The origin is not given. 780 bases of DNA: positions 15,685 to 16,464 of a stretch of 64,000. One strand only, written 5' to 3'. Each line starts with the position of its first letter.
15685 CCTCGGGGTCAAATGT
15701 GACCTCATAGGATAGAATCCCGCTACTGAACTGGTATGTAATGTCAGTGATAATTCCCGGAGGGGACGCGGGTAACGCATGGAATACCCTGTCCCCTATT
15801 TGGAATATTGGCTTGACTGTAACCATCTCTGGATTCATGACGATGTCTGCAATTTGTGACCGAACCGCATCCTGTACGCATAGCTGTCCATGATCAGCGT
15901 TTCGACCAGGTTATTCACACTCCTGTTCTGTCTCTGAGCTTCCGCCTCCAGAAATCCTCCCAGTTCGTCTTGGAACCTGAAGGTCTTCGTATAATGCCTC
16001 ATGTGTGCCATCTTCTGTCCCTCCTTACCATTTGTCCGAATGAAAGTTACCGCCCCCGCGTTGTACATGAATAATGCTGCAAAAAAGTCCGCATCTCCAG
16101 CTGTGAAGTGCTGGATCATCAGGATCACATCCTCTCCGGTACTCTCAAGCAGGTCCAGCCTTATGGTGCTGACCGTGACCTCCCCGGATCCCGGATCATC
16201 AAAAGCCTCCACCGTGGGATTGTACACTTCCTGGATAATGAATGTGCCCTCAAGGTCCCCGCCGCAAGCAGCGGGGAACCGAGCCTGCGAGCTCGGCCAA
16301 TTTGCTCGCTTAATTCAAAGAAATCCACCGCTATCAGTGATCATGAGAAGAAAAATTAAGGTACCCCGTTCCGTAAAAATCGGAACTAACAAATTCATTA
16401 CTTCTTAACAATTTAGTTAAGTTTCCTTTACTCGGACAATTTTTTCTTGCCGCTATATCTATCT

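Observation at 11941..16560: Mosaic, decayed islet directly 3' of tRNA-Val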

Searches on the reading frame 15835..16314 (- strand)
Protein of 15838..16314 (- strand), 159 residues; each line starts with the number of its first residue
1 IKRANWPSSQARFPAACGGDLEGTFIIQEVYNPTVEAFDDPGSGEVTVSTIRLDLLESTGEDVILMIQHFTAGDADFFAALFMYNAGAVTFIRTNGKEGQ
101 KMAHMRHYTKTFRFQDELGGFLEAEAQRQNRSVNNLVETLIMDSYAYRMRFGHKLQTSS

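Call 6: search_protein_families(library=pfam, max_evalue=0.1, proteins=[window:15835-16227:-])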
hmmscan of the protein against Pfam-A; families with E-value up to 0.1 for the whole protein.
window:15835-16227:- (130 aa): 2 families
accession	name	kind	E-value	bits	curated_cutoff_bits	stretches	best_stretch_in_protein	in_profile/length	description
PF05534.18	HicB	-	0.036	14.4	21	1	82-111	21-50/51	HicB family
PF07878.17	RHH_5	-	0.09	13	26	0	88-113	11-36/43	CopG-like RHH_1 or ribbon-helix-helix domain, RHH_5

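Call 7: search_protein_families(library=phrogs, max_evalue=0.01, proteins=[window:15835-16227:-])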
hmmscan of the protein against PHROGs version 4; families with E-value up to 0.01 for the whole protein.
window:15835-16227:- (130 aa): 0 families

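Call 27: find_related_loci(query=window:15835-16227:-, collection=viral_contigs, flank=6000)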
Query window:15835-16227:- (130 aa) in viral_contigs; peptide patterns used: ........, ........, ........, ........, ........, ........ (x = any residue, [..] = any of these).
8 stretches matched a pattern, but none encodes a relative of the query by tblastn (E <= 1e-3).

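Call 45: find_homologous_proteins(query=window:15838-16314:-, max_evalue=0.01)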
Query seq(159 aa) (159 aa): 1 proteins with E <= 0.01 among 41 candidates.
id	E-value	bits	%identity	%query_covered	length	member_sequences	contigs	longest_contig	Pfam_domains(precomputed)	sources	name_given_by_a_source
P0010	2.4e-79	282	99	82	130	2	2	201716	-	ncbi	ncbi:MAG: hypothetical protein R6U78_14765 [Bacteroidales bacterium]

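Call 71: predict_structure(protein=window:15835-16227:-)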
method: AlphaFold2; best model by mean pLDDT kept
length: 130 residues; sequences in the alignment: 1
mean_pLDDT: 56.5   pTM: 0.47
mean pLDDT of the five models: 56.5, 41.8, 39.1, 36.4, 33.9
residues with pLDDT >= 90: 0; 70-90: 31; 50-70: 51; < 50: 48
segments of 3 or more residues with pLDDT < 50: 1-20, 56-76, 124-130
pLDDT, mean of each block of 10 residues (from residue 1): 27 36 67 68 63 53 41 46 67 82 78 66 42
secondary structure, 60 per line:
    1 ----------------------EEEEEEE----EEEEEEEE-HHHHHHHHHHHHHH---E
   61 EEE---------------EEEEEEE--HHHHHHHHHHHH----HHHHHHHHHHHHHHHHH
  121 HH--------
elements in order: E23-29 E34-41 H43-56 E60-63 E79-85 H88-99 H104-122

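Call 76: find_encoding_contigs(protein=P0037, flank=10000, max_places=6)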
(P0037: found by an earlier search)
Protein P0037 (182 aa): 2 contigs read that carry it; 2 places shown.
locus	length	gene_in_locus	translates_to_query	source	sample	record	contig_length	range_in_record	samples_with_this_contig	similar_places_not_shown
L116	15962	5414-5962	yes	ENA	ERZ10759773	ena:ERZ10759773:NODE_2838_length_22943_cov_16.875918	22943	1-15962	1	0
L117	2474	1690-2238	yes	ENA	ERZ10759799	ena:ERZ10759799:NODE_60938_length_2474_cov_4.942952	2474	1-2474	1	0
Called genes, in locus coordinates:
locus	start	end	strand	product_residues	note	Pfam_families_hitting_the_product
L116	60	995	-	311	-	PF04794:YdjC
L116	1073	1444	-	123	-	-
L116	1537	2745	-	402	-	PF00999:Na_H_Exchanger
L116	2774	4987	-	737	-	PF00266:Aminotran_5, PF01041:DegT_DnrJ_EryC1, PF01212:Beta_elim_lyase, PF00586:AIRS, PF02769:AIRS_C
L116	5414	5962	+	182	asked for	-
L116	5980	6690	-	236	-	-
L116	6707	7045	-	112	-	-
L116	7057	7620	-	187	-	-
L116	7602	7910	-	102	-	-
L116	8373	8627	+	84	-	-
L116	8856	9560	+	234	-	PF01914:MarC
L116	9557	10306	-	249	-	-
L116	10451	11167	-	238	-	PF18197:TTHB210-like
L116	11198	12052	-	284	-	PF01063:Aminotran_4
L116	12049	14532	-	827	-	PF12704:MacB_PCD, PF02687:FtsX, PF12704:MacB_PCD (weak), PF02687:FtsX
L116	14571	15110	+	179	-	PF00072:Response_reg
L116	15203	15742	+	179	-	PF02620:YceD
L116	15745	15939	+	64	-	PF01783:Ribosomal_L32p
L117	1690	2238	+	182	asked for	-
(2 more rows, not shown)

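Call 97: search_protein_families(library=pfam, max_evalue=0.01, proteins=[L118:490-1128:-, L118:1832-2590:-, L118:2602-2811:-, L118:2926-3465:-, L118:3763-4110:-, L118:4573-5472:-, L116:5980-6690:-, L116:6707-7045:-, L116:7057-7620:-, L116:7602-7919:-])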
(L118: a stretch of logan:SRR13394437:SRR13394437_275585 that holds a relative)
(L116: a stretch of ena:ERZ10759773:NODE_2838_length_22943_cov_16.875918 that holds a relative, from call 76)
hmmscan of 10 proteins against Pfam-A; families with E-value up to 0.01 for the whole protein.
L118:490-1128:- (212 aa): 1 family
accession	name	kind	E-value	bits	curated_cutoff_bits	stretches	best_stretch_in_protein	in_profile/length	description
PF20712.2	CyanoTRADDas_TM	-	4.4e-15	56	24.3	1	85-152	1-65/68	Cyanobacterial TRADD-N associated 2-Transmembrane domain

L118:1832-2590:- (252 aa): 2 families
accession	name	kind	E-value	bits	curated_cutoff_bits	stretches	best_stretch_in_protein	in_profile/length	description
PF13365.12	Trypsin_2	-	1.6e-08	35.8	27.6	1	49-192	1-135/144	Trypsin-like peptidase domain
PF00089.32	Trypsin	-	0.00097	19.4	20.6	1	58-214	33-202/220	Trypsin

L118:2602-2811:- (69 aa): 0 families

L118:2926-3465:- (179 aa): 2 families
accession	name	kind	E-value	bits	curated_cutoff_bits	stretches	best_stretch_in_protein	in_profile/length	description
PF09787.14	Golgin_A5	-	0.0024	17.9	31.7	1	39-154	17-129/305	Golgin subfamily A member 5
PF11559.13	ADIP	-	0.0028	18.2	34.3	1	53-119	64-130/151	Afadin- and alpha -actinin-Binding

L118:3763-4110:- (115 aa): 1 family
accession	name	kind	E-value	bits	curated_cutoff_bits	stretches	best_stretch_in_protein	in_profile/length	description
PF08239.17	SH3_3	-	0.00084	19.9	27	1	73-110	14-52/54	Bacterial SH3 domain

L118:4573-5472:- (300 aa): 1 family
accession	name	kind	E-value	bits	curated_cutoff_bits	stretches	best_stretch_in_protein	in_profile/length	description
PF09414.15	RNA_ligase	-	2e-18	67.6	27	1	28-196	4-171/171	RNA ligase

L116:5980-6690:- (236 aa): 0 families

L116:6707-7045:- (112 aa): 0 families

L116:7057-7620:- (187 aa): 0 families

L116:7602-7919:- (105 aa): 0 families

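Call 98: search_protein_families(library=phrogs, max_evalue=0.01, proteins=[L118:490-1128:-, L118:1832-2590:-, L118:2602-2811:-, L118:2926-3465:-, L118:3763-4110:-, L118:4573-5472:-, L116:5980-6690:-, L116:6707-7045:-, L116:7057-7620:-, L116:7602-7919:-])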
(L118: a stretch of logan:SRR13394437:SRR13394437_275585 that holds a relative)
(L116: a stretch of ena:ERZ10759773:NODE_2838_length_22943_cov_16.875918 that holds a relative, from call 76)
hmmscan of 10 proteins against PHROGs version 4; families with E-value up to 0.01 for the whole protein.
L118:490-1128:- (212 aa): 0 families

L118:1832-2590:- (252 aa): 1 family
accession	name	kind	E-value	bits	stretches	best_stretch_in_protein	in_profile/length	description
phrog_9683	-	other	5.2e-05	23.8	1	9-235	9-212/233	protease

L118:2602-2811:- (69 aa): 0 families

L118:2926-3465:- (179 aa): 1 family
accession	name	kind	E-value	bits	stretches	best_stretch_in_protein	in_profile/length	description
phrog_11413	-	unknown function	0.0051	17.8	1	71-157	54-137/203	-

L118:3763-4110:- (115 aa): 0 families

L118:4573-5472:- (300 aa): 1 family
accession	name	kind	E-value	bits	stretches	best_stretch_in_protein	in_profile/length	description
phrog_548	-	DNA, RNA and nucleotide metabolism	6.1e-41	141.7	1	5-247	3-284/341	RNA ligase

L116:5980-6690:- (236 aa): 0 families

L116:6707-7045:- (112 aa): 0 families

L116:7057-7620:- (187 aa): 0 families

L116:7602-7919:- (105 aa): 0 families

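Call 113: search_protein_families(library=pfam, max_evalue=0.01, proteins=[L121:2-625:-, P0051])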
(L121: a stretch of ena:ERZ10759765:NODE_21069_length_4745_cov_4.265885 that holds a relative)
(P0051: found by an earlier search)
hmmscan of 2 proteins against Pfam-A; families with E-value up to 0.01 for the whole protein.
L121:2-625:- (208 aa): 2 families
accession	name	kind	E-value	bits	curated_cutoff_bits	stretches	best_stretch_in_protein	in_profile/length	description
PF13884.11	Peptidase_S74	-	3.9e-13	49.9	22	1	79-147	1-58/58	Chaperone of endosialidase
PF04102.17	SlyX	-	0.0036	18.4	30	1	168-203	24-59/67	SlyX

P0051 (503 aa): 2 families
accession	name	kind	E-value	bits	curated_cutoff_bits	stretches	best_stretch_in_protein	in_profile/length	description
PF18962.6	Por_Secre_tail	-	1.5e-07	32.1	27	1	413-501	1-75/75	Secretion system C-terminal sorting domain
PF19408.5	PKD_6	-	6.8e-05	23.6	25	1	338-400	22-82/82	PKD-like domain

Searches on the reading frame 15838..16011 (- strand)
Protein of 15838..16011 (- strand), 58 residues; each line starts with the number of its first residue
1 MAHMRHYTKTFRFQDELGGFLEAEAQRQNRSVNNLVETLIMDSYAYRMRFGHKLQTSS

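Call 51: search_protein_families(library=ncbifam, max_evalue=1, proteins=[window:15838-16011:-])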
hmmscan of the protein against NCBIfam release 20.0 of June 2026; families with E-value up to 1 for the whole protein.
seq(58 aa): 0 families

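Call 52: search_protein_families(library=pfam, max_evalue=10, proteins=[window:15838-16011:-])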
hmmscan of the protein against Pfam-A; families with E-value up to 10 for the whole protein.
seq(58 aa): 3 families
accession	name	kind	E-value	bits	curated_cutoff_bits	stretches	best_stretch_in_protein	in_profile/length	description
PF05534.18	HicB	-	0.0089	16.4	21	1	10-39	21-50/51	HicB family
PF07878.17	RHH_5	-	0.024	14.8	26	1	16-41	11-36/43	CopG-like RHH_1 or ribbon-helix-helix domain, RHH_5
PF19096.5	DUF5784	-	0.095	12.3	36.3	1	5-57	134-183/328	Family of unknown function (DUF5784)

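Call 53: search_solved_structures(query=window:15838-16011:-, max_evalue=10)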
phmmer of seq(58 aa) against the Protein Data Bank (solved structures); distinct sequences matched with E-value up to 10: 1.
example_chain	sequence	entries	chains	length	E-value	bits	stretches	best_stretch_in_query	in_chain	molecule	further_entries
1u9p_A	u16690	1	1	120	0.45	14.4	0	14-51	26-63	pArc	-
